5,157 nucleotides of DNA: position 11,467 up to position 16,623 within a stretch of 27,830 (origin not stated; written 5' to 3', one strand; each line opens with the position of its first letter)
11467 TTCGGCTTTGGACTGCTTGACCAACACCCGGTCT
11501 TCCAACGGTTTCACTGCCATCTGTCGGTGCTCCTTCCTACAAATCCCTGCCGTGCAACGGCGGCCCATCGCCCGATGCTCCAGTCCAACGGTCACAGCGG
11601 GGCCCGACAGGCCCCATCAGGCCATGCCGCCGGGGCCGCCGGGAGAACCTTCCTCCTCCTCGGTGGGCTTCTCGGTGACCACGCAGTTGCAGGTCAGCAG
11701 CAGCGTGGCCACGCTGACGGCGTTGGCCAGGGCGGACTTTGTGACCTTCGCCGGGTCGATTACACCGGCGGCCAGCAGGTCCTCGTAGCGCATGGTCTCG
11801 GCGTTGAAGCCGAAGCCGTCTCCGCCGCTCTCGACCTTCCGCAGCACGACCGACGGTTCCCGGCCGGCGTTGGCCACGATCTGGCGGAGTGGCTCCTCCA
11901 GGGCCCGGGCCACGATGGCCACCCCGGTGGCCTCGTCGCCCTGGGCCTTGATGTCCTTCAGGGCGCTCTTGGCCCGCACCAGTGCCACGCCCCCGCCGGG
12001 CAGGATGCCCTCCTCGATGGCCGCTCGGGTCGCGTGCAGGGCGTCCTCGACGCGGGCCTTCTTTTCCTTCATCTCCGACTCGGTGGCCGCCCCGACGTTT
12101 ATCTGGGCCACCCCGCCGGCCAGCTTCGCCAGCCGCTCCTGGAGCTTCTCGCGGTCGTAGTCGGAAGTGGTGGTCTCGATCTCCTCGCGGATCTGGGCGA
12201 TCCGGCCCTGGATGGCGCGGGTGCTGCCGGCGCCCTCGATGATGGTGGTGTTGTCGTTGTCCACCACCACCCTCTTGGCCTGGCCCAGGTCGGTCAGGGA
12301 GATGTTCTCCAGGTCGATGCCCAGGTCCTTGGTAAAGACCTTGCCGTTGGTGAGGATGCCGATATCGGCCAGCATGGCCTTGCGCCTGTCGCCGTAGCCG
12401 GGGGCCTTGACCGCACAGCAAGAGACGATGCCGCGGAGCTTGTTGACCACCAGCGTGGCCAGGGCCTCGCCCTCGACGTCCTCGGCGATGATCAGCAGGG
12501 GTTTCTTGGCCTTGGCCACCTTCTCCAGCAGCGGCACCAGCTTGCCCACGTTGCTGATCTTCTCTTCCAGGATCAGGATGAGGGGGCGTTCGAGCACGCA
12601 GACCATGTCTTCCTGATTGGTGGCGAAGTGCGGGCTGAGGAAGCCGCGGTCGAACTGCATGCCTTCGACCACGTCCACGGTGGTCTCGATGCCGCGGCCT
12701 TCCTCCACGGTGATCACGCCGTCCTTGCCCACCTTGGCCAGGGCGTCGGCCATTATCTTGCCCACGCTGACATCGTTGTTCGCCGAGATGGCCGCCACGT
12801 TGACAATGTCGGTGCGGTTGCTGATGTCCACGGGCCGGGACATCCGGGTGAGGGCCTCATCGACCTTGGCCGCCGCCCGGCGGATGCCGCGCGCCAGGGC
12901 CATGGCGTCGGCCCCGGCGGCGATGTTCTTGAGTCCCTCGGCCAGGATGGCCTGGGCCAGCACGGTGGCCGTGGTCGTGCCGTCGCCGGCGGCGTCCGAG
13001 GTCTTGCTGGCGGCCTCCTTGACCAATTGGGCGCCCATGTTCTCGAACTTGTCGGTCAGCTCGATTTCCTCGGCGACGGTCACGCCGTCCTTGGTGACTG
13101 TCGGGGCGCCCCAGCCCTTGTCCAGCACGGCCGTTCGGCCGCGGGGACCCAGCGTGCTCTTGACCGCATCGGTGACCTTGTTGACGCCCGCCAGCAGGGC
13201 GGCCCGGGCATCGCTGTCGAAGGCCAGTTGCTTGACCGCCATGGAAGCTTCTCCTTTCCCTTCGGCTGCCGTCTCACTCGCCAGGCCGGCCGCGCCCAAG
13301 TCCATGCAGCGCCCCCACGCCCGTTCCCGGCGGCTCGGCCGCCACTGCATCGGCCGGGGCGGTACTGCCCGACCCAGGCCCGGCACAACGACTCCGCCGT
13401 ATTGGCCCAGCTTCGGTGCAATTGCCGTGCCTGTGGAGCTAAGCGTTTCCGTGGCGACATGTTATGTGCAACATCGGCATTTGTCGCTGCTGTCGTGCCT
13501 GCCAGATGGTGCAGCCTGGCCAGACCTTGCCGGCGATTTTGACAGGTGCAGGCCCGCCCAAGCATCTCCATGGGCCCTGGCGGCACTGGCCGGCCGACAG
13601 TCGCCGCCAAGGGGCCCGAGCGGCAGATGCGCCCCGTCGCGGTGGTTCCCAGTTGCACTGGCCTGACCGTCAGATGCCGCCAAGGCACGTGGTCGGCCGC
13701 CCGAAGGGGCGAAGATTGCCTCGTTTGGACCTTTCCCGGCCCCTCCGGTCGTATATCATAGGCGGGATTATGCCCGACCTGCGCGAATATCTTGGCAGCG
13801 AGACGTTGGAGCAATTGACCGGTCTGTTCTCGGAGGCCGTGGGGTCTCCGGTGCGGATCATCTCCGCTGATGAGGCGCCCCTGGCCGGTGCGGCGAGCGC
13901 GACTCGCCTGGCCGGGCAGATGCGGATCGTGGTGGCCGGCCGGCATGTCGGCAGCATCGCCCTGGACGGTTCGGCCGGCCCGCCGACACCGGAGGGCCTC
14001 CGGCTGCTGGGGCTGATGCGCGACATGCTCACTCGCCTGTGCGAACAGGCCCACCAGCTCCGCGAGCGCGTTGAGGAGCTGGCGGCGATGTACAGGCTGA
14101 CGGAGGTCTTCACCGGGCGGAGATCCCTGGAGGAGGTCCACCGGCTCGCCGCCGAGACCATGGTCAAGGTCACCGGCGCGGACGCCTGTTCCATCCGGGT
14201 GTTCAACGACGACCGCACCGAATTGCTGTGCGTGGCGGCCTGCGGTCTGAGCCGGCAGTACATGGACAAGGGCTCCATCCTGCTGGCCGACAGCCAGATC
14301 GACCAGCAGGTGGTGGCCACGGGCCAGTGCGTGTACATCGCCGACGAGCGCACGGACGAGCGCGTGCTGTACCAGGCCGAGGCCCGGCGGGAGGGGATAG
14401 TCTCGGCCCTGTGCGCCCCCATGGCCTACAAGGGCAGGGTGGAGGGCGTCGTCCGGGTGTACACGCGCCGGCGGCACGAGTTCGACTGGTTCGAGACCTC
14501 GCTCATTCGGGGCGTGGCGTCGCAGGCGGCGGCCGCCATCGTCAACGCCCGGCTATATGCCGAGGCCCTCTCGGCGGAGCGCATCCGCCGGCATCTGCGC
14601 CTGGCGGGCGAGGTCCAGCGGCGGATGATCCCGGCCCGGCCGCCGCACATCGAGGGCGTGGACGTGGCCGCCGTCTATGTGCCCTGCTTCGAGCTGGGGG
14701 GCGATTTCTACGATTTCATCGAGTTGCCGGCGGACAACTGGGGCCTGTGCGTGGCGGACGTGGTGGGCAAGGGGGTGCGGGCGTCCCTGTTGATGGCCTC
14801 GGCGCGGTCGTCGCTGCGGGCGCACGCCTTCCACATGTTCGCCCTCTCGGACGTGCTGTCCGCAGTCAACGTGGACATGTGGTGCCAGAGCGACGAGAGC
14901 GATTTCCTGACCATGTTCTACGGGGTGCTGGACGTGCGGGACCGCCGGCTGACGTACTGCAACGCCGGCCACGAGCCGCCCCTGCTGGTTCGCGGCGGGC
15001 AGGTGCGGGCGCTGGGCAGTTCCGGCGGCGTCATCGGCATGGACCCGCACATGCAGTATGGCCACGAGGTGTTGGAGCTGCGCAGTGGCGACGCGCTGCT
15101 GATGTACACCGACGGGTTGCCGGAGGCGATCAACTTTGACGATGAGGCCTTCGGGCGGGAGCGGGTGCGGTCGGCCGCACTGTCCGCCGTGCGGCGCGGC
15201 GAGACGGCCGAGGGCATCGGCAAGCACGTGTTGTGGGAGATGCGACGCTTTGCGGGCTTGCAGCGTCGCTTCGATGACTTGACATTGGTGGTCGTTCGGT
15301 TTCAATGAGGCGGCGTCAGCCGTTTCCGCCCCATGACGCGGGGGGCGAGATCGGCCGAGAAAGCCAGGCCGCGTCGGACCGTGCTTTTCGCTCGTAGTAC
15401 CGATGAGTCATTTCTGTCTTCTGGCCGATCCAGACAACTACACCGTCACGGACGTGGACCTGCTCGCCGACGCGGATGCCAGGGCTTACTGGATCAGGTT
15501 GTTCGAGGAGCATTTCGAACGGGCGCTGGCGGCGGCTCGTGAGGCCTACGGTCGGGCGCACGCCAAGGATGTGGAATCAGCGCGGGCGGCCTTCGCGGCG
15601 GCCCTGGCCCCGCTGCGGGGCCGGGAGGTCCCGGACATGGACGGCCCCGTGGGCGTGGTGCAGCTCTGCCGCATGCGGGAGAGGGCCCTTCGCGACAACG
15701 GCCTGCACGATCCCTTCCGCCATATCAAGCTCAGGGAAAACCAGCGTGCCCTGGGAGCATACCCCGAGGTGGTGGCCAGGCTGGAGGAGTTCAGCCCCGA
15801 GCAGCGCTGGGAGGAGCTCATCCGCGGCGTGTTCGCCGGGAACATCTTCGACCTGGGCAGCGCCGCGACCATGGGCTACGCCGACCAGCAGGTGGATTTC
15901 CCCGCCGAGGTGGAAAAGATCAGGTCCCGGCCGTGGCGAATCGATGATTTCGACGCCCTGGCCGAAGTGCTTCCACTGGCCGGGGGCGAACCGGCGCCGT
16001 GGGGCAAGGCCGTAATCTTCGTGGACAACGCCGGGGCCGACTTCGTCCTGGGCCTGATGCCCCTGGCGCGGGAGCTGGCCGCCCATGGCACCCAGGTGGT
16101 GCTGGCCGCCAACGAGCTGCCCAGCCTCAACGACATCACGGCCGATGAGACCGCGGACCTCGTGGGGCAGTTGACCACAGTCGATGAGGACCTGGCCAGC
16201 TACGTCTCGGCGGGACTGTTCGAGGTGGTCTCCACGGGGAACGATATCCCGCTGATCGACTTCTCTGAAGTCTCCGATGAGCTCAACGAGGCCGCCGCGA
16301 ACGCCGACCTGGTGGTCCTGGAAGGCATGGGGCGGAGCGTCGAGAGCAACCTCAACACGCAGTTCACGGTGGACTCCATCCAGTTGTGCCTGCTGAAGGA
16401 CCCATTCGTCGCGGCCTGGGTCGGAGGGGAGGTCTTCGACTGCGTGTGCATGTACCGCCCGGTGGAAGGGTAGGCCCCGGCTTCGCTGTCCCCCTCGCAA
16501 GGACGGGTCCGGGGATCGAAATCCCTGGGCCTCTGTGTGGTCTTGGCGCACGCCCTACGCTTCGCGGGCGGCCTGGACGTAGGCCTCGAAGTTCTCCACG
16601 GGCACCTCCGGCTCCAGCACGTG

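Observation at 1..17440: About six deletion or frameshift scars, all in accessory genes: possible genome decay in progress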

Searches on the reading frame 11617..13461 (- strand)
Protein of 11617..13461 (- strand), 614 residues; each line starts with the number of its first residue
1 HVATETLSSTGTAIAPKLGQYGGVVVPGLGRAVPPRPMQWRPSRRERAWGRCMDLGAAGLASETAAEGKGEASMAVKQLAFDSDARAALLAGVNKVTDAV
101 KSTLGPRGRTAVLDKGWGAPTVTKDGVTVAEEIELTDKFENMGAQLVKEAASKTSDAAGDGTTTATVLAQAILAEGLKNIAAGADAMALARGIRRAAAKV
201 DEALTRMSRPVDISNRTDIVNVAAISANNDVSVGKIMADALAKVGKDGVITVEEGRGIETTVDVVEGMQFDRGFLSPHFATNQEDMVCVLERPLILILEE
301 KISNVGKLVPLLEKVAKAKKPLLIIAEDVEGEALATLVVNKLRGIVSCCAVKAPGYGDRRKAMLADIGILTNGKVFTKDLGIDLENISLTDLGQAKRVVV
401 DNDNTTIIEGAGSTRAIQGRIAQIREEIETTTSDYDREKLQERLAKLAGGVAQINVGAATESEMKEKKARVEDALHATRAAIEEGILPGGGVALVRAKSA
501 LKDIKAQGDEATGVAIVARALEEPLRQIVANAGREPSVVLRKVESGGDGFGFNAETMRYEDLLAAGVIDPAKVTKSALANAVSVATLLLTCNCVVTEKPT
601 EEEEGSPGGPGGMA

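Call 7: search_protein_families(library=pfam, proteins=[window:11617-13461:-], max_evalue=0.01)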
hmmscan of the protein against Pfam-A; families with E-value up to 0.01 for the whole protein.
window:11617-13461:- (614 aa): 1 family
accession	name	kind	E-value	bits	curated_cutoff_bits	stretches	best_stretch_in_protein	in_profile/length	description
PF00118.29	Cpn60_TCP1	-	2e-74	251.5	34.3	1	96-598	1-489/490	TCP-1/cpn60 chaperonin family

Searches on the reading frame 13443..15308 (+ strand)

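Call 7: search_protein_families(library=pfam, proteins=[window:13443-15308:+], max_evalue=0.01)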
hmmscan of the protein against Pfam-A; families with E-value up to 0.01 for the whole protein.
window:13443-15308:+ (621 aa): 4 families
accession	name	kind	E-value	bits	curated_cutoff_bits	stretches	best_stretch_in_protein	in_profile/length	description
PF07228.17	SpoIIE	-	5.7e-45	154.1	25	1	430-620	2-191/192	Stage II sporulation protein E (SpoIIE)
PF13185.12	GAF_2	-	8.6e-16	58.8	28.6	1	227-366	2-135/136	GAF domain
PF01590.32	GAF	-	1.9e-12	48.3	22.4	1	229-366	2-133/133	GAF domain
PF13492.12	GAF_3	-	2.3e-06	28.5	27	1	230-367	3-128/129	GAF domain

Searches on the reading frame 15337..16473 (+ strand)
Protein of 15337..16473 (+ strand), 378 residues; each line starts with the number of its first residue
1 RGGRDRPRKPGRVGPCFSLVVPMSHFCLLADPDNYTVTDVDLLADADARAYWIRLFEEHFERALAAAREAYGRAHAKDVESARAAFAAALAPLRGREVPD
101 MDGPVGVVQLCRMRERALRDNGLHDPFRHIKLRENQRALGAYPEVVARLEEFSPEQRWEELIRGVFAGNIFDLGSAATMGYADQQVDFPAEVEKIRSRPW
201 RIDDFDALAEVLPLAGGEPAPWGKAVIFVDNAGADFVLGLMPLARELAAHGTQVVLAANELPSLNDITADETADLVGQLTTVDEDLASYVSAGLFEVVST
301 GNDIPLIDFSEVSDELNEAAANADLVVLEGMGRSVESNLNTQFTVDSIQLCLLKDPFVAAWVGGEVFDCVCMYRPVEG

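Call 7: search_protein_families(library=pfam, proteins=[window:15337-16473:+], max_evalue=0.01)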
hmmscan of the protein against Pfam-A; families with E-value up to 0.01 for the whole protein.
window:15337-16473:+ (378 aa): 1 family
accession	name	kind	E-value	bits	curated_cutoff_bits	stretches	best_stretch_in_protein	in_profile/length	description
PF01937.24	ARMT1-like_dom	-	8e-50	170.2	25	1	74-369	17-310/311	Damage-control phosphatase ARMT1-like domain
